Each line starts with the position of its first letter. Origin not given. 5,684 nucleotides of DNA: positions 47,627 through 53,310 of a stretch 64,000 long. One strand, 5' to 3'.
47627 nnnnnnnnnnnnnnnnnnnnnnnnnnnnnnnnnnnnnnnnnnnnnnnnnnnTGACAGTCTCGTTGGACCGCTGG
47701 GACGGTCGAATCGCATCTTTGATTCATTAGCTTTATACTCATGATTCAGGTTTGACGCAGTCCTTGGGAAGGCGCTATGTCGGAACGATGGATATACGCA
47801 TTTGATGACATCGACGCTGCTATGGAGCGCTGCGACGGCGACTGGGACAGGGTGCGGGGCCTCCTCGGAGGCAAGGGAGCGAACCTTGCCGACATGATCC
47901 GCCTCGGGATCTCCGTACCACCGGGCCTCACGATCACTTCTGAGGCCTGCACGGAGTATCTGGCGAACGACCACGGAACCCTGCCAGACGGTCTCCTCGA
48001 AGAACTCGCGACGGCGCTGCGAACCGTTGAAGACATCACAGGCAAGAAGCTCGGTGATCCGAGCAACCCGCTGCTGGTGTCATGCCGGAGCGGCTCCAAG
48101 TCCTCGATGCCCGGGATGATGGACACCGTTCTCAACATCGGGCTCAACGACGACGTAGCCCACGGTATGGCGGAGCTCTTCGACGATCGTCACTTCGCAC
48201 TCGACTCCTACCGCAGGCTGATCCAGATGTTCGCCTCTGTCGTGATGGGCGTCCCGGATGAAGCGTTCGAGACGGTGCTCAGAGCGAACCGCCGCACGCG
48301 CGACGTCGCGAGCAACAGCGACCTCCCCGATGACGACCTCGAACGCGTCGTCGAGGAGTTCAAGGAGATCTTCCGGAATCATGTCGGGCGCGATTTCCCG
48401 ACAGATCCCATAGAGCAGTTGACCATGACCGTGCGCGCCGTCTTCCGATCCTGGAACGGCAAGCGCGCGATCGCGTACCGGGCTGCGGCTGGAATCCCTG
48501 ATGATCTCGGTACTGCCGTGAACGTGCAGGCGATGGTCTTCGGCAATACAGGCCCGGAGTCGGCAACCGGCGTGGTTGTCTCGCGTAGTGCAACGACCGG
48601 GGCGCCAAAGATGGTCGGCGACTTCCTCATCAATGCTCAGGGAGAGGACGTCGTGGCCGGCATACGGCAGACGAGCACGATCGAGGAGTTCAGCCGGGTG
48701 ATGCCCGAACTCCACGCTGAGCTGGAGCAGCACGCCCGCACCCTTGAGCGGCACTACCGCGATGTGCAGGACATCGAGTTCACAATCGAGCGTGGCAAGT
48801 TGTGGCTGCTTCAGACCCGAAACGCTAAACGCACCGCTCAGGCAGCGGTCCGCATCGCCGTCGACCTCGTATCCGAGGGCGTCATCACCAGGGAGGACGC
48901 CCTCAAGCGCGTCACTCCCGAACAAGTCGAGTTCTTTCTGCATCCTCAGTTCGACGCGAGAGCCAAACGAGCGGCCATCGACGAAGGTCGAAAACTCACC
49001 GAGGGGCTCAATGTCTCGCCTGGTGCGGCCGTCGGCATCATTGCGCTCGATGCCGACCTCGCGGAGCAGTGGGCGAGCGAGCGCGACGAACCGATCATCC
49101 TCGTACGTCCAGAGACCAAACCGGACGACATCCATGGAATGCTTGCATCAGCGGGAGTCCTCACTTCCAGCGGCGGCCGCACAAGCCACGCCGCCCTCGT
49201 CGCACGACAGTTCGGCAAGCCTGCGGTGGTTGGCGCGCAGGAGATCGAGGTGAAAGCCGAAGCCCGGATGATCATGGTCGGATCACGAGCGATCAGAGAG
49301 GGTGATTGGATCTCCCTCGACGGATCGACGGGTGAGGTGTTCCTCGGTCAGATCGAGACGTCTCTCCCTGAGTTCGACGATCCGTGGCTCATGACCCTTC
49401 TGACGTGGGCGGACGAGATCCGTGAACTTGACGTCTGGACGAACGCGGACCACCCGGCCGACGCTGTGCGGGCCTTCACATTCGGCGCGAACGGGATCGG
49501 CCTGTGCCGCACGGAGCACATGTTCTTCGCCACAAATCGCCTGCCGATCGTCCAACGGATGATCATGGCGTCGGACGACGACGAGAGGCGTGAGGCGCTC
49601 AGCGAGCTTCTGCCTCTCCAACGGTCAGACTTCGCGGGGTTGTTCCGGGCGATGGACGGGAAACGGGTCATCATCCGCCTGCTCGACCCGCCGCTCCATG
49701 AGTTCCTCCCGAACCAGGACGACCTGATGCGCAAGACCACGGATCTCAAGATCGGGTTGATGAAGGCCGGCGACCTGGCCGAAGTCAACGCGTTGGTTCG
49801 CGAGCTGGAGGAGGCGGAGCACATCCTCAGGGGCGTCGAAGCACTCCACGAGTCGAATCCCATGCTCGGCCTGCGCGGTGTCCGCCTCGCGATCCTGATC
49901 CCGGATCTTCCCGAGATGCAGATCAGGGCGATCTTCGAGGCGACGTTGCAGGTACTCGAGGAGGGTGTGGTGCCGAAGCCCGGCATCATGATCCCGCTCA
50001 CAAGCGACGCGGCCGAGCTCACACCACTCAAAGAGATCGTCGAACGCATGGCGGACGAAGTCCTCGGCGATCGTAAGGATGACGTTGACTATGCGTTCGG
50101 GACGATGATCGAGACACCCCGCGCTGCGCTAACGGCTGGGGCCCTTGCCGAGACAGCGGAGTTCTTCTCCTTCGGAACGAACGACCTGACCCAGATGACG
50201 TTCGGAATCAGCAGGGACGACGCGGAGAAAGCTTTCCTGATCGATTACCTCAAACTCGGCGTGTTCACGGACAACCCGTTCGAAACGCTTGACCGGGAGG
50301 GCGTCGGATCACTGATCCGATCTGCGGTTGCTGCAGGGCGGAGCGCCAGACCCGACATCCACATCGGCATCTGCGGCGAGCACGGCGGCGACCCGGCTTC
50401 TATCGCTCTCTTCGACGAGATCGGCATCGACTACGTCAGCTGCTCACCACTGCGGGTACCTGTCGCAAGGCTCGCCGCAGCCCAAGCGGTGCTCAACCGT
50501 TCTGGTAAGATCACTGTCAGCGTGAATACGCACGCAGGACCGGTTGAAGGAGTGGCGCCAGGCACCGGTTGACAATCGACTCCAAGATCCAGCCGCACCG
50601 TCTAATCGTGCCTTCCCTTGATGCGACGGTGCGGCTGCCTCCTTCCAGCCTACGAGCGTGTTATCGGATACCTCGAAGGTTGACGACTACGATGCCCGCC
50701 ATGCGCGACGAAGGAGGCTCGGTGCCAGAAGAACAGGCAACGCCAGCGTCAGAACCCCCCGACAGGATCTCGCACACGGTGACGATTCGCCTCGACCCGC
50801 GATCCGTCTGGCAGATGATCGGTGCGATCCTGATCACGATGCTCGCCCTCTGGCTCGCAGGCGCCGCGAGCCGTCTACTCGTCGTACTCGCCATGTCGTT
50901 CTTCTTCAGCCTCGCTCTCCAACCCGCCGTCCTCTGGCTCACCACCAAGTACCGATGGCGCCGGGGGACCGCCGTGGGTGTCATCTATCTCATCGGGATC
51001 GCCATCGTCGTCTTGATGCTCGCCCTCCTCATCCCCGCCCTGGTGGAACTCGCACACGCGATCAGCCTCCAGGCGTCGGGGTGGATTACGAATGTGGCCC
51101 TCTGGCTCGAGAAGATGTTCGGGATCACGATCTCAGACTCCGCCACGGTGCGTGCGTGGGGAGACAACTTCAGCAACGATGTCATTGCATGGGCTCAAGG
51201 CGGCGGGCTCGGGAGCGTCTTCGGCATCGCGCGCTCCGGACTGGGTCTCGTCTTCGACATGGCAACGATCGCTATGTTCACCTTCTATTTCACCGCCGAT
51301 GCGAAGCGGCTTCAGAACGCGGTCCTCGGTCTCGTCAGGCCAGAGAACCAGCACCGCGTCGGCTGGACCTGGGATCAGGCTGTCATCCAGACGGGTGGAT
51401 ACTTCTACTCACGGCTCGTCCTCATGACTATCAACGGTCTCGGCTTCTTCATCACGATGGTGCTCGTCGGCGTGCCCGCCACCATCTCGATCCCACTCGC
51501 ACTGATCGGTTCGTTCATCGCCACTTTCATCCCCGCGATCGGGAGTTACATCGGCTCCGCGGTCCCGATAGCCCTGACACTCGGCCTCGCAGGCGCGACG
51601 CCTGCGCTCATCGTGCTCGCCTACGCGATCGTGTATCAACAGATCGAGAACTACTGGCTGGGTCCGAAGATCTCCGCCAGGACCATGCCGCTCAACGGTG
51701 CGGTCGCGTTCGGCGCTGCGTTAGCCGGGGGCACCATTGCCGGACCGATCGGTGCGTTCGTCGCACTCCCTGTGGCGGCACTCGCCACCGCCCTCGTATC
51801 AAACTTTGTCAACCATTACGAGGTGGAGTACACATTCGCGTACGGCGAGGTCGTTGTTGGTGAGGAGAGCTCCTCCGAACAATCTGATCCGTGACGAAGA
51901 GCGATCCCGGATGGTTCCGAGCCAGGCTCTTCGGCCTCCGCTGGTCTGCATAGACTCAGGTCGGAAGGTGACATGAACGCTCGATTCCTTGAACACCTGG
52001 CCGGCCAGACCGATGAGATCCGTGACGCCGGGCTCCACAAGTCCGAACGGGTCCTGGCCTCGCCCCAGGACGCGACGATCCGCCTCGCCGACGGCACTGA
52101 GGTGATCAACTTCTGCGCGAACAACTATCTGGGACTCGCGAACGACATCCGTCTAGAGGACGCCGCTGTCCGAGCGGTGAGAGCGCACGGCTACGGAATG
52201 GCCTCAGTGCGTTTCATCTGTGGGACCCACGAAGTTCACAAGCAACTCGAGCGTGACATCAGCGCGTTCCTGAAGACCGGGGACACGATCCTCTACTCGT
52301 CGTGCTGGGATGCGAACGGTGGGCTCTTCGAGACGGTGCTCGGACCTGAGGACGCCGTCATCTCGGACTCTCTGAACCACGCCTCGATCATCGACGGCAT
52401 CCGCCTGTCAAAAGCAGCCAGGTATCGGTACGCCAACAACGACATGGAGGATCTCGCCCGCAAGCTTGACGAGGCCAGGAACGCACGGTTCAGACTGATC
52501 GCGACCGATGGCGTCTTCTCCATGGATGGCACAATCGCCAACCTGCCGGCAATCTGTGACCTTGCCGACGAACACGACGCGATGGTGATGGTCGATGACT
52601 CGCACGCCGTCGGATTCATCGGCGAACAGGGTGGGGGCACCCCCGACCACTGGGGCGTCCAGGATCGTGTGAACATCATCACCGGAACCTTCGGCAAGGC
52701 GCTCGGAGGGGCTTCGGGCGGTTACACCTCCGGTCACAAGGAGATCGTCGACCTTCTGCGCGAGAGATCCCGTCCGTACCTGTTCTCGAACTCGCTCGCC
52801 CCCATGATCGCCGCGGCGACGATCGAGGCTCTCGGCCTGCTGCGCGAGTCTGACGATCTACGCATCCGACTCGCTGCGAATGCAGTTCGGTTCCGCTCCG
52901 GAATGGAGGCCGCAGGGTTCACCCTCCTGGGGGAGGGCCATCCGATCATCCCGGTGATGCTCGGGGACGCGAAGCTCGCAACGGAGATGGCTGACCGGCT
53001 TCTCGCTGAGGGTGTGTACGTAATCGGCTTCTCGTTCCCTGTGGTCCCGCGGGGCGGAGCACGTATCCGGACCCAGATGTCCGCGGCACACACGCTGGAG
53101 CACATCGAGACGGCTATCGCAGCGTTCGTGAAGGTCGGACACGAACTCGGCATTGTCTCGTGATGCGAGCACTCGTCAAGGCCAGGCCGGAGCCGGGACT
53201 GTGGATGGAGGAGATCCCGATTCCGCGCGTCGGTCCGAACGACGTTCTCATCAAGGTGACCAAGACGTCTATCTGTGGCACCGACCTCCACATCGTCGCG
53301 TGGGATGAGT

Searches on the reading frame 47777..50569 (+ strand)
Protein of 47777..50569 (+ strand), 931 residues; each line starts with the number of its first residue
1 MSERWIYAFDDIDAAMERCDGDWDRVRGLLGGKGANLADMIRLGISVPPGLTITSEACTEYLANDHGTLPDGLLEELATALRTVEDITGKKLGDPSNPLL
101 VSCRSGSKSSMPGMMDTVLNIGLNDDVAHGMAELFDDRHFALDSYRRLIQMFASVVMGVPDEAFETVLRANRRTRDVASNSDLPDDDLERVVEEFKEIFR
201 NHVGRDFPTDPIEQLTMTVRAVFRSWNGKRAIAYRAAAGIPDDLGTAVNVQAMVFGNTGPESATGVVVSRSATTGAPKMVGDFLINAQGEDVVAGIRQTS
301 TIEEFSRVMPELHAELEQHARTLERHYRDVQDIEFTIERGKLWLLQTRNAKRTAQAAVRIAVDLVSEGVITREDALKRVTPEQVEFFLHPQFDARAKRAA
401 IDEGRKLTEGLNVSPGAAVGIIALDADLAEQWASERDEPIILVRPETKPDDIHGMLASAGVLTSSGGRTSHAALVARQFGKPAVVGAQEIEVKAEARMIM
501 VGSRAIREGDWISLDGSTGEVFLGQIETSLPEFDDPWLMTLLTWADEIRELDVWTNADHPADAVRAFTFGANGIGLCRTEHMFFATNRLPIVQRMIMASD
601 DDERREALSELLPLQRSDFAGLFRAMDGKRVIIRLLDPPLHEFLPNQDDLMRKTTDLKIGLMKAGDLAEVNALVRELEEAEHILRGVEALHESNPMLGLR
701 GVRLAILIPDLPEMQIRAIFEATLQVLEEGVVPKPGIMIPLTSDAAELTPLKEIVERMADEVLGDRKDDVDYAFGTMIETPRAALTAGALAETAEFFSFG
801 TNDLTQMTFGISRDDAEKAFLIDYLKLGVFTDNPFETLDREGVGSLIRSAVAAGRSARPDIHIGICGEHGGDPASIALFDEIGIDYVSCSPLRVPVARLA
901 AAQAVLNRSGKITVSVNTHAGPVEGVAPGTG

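Call 42: search_protein_families(library=pfam, proteins=[window:47777-50569:+], max_evalue=0.001)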
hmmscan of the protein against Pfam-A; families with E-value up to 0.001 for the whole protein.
window:47777-50569:+ (931 aa): 3 families
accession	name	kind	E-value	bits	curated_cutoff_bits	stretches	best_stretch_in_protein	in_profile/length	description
PF02896.24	PEP-utilizers_C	-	5.8e-78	262.5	22.8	1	540-904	9-291/293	PEP-utilising enzyme, PEP-binding domain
PF01326.24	PPDK_N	-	5.7e-49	167.6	27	3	75-301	79-219/328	Pyruvate phosphate dikinase, AMP/ATP-binding domain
PF00391.29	PEP-utilizers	-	7.4e-23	80.4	23.1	1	438-519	3-72/72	PEP-utilising enzyme, mobile domain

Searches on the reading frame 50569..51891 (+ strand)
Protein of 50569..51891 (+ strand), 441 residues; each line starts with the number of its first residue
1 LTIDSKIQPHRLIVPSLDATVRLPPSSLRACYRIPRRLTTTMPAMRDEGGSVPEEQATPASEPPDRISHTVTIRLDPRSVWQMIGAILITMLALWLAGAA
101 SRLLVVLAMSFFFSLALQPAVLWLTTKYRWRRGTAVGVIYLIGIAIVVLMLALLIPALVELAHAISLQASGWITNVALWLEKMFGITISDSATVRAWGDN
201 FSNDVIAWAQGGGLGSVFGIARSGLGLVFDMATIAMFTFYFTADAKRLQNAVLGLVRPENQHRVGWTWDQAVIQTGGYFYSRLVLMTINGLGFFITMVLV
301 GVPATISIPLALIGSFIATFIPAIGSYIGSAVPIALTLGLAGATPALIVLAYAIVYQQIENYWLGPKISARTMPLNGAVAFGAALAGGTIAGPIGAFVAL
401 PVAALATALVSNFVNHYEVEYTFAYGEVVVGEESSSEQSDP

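Call 42: search_protein_families(library=pfam, proteins=[window:50569-51891:+], max_evalue=0.001)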
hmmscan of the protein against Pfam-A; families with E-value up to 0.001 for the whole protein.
window:50569-51891:+ (441 aa): 1 family
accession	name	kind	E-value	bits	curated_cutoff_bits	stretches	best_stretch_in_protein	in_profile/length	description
PF01594.21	AI-2E_transport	-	2e-42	146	34.3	1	81-412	2-325/327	AI-2E family transporter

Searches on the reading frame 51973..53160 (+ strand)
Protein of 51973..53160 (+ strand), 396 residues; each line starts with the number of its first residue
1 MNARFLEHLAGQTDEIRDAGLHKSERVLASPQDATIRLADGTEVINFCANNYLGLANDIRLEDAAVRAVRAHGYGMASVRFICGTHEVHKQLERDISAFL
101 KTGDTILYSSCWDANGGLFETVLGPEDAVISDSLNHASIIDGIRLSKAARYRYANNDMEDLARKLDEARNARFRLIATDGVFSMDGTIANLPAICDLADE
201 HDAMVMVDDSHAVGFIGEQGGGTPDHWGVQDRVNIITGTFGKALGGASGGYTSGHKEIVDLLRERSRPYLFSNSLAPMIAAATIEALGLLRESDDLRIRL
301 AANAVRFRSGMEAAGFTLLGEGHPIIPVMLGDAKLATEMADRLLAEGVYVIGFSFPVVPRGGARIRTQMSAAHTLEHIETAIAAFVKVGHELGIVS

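Call 30: list_cluster_members(proteins=[window:51973-53160:+, window:53163-54185:+, window:47777-50569:+, window:55594-56073:-, window:55129-55554:+, window:54496-55071:+])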
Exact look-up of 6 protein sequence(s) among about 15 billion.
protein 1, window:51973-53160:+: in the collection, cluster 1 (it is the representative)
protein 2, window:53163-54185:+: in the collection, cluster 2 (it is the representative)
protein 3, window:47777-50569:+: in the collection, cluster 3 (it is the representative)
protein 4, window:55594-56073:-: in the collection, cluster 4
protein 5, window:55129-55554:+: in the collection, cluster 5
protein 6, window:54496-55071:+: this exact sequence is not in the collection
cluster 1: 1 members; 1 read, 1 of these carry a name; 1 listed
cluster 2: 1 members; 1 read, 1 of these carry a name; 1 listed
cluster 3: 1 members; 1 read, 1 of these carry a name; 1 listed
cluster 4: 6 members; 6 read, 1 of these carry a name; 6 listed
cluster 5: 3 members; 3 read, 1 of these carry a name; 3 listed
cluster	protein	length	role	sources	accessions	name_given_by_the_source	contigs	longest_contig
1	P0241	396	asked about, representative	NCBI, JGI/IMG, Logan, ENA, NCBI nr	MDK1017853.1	MAG: glycine C-acetyltransferase [Actinomycetota bacterium] | glycine C-acetyltransferase [Actinomycetota bacterium]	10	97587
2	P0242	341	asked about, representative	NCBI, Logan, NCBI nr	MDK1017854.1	MAG: L-threonine 3-dehydrogenase [Actinomycetota bacterium] | L-threonine 3-dehydrogenase [Actinomycetota bacterium]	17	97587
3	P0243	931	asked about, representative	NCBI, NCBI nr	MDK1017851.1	MAG: pyruvate, phosphate dikinase [Actinomycetota bacterium] | pyruvate, phosphate dikinase [Actinomycetota bacterium]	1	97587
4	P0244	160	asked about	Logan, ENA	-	-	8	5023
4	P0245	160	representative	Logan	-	-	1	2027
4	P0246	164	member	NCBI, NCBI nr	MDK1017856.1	MAG: isoprenylcysteine carboxylmethyltransferase family protein [Actinomycetota bacterium] | isoprenylcysteine carboxylmethyltransferase family protein [Actinomycetota bacterium]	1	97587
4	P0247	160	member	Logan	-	-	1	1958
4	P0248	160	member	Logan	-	-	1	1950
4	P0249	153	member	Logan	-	-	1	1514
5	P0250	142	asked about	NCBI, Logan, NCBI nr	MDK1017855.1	MAG: FAD-dependent oxidoreductase [Actinomycetota bacterium] | FAD-dependent oxidoreductase [Actinomycetota bacterium]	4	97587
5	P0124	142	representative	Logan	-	-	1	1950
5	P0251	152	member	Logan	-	-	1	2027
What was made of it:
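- NCBI annotates the 142-aa ORF as a protein (call 30). The source is a MAG ('Actinomycetota bacterium', 97.6-kb contig; call 30).
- Tried and rejected: The look-up with the second Met identified the NCBI MAG (call 30).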

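Call 45: find_encoding_contigs(protein=P0251, flank=3000, max_places=4)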
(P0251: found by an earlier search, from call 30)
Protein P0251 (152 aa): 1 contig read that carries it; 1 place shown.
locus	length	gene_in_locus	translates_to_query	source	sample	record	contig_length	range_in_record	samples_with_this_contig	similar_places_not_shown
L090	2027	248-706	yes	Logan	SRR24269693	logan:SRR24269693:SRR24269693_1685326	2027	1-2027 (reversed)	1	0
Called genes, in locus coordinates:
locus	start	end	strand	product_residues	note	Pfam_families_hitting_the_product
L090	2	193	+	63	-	?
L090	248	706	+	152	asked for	PF07992:Pyr_redox_2 (weak)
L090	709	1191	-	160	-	PF04191:PEMT, PF04140:ICMT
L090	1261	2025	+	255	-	?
